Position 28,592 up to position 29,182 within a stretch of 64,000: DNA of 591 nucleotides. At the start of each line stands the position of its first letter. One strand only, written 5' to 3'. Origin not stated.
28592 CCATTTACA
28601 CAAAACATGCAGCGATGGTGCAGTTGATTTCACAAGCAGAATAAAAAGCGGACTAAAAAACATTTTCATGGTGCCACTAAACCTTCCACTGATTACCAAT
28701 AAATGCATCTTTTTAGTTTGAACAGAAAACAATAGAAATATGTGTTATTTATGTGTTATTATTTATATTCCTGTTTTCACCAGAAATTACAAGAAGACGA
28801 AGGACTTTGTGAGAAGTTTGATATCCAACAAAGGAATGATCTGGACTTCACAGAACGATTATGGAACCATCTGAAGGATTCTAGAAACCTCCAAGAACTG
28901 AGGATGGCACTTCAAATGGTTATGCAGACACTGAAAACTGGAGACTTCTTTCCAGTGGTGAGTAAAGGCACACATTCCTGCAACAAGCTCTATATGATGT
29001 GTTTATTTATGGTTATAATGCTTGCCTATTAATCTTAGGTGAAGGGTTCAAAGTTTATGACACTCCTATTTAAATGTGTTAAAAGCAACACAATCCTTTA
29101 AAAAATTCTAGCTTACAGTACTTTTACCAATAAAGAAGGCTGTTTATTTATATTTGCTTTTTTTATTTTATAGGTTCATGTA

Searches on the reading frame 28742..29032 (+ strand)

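Call 53: search_protein_families(library=pfam, proteins=[window:28742-29032:+], max_evalue=0.01)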
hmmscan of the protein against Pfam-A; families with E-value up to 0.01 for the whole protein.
window:28742-29032:+ (96 aa): 1 family
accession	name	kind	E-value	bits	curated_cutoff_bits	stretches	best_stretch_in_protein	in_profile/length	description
PF09817.14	Zwilch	-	1.2e-09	37.6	25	1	28-79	317-368/568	RZZ complex, subunit zwilch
